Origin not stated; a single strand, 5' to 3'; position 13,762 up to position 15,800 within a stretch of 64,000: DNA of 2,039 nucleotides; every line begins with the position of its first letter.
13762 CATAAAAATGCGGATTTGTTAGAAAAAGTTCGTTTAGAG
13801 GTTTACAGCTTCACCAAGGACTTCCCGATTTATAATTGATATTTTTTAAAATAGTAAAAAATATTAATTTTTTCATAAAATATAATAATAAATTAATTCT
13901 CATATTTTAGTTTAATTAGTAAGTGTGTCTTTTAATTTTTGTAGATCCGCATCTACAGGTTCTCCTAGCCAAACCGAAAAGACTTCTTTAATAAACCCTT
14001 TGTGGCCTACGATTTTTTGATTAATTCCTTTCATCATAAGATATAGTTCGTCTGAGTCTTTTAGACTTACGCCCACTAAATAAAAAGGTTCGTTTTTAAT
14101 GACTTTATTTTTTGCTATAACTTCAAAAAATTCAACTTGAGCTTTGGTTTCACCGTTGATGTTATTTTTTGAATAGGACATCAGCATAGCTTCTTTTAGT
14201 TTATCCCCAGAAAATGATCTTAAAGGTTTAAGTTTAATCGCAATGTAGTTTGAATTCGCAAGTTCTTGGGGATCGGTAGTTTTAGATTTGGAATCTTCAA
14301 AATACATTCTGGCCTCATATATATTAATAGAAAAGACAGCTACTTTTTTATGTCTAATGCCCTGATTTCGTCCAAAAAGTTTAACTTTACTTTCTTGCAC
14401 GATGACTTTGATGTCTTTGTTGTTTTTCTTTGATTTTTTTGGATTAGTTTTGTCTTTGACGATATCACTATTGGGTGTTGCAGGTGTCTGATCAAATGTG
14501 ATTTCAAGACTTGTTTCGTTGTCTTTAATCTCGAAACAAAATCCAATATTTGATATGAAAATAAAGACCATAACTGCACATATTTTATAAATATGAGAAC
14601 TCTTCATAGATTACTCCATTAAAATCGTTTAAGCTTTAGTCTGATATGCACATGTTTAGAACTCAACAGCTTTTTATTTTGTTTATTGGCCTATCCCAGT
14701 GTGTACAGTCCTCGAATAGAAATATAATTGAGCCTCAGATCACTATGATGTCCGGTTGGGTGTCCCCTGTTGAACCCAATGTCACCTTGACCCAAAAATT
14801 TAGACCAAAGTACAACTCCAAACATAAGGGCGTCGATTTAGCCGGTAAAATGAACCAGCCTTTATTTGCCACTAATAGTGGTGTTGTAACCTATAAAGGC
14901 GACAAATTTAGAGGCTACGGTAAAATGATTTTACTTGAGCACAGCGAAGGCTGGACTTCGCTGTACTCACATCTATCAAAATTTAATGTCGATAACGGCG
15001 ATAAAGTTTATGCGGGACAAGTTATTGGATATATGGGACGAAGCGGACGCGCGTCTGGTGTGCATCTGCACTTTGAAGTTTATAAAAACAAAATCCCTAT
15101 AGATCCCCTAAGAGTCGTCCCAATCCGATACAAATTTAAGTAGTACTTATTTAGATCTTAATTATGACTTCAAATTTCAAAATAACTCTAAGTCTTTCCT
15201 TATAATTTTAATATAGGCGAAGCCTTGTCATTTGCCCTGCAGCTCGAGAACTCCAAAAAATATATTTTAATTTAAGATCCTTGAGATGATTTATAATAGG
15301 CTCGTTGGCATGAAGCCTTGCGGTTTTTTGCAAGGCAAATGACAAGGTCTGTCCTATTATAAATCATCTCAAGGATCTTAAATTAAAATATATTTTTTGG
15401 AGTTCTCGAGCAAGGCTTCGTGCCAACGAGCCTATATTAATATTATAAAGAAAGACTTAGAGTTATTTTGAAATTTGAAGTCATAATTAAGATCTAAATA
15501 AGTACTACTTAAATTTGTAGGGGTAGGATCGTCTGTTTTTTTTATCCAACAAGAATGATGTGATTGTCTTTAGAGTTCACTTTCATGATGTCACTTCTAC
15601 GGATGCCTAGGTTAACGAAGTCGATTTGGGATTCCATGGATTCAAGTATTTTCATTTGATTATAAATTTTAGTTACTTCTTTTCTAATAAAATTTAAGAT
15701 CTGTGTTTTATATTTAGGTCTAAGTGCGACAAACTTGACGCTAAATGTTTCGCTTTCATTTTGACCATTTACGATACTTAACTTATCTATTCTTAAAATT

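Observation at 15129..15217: Palindrome arm includes the last codons and stop of the M23 peptidase gene, so arms look like inverted duplications of local flanking DNA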

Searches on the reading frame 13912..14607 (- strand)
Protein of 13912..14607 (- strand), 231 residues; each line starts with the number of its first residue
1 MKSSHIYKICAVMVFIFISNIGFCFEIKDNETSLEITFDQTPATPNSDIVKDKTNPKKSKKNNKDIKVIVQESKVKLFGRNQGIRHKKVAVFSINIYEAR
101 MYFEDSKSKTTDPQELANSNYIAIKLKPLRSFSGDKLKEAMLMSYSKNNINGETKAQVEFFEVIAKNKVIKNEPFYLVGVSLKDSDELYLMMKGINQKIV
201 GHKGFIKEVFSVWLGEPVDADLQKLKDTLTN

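Call 12: search_protein_families(library=pfam, proteins=[window:13912-14607:-])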
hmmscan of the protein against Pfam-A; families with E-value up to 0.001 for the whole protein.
window:13912-14607:- (231 aa): 1 family
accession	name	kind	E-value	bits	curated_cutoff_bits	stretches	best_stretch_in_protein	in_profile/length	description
PF16036.10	Chalcone_3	-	1.8e-09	38.3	27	1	68-224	13-161/165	Chalcone isomerase-like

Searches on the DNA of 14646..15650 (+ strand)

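Call 10: search_rna_families(source=window, start=15000, end=15650, threshold=evalue, max_evalue=10)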
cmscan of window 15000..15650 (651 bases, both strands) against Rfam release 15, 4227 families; matches with E-value up to 10: 14.
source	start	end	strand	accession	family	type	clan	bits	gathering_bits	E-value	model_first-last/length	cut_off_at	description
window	15300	15431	-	RF00075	MIR166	Gene; miRNA;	-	37.6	60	3.5e-07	1-111/111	no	mir-166 microRNA precursor family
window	15256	15396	-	RF03926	MIR1435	Gene; miRNA;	-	35.2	94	0.0018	1-186/186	no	MIR1435 microRNA precursor family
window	15267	15388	+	RF03601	MIR7993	Gene; miRNA;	-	34.4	100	0.00017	1-138/138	no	MIR7993 microRNA precursor family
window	15300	15431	+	RF00075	MIR166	Gene; miRNA;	-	31.4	60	2.3e-05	1-111/111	no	mir-166 microRNA precursor family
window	15291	15448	+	RF04112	MIR5512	Gene; miRNA;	-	28.4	139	0.0037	1-132/132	no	MIR5512 microRNA precursor family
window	15198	15372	+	RF04174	MIR4208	Gene; miRNA;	-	25.9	140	0.12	1-191/191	no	MIR4208 microRNA precursor family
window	15296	15435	-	RF04112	MIR5512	Gene; miRNA;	-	24.4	139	0.039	22-109/132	no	MIR5512 microRNA precursor family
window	15297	15436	+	RF03926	MIR1435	Gene; miRNA;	-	20.7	94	1.9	1-186/186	no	MIR1435 microRNA precursor family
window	15282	15461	+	RF02526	SSRC34_1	Gene; sRNA;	-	19.8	64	3.9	1-128/128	no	Streptococcus sRNA SSRC34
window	15326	15426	+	RF00199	SL2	Gene;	CL00020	16.6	41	9.5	1-110/110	no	SL2 RNA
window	15497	15551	-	RF01559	DdR1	Gene; snRNA; snoRNA; CD-box;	-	15.8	70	3.7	1-66/66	no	Dictyostelium snoRNA DdR1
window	15286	15446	+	RF03974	MIR838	Gene; miRNA;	-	15.5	190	3.9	1-170/170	no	MIR838 microRNA precursor family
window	15266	15372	+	RF02722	sca_ncR27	Gene; snRNA; snoRNA; scaRNA;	-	14.7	91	6.7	1-83/83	no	Small Cajal body specific RNA ncR27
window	15257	15369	+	RF00028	Intron_gpI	Intron;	-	12.5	50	1.8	1-253/253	no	Group I catalytic intron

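Call 70: search_rna_families(source=L004, start=6650, end=7080, threshold=evalue, max_evalue=1)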
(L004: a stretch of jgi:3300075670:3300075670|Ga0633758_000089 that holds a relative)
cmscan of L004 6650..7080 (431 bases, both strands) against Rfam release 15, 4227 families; matches with E-value up to 1: 0.
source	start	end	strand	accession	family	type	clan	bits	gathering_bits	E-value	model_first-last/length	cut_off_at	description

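Call 72: search_dna_similar(query=window:15296-15358:-, collection=phages, mode=distant, max_evalue=1, max_rows=10)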
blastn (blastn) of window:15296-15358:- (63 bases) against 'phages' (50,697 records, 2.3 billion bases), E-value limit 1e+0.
No match.

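Call 73: search_dna_similar(query=window:15296-15358:-, collection=plasmids, mode=distant, max_evalue=1, max_rows=10)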
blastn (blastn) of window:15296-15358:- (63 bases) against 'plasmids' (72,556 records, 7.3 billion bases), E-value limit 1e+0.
No match.
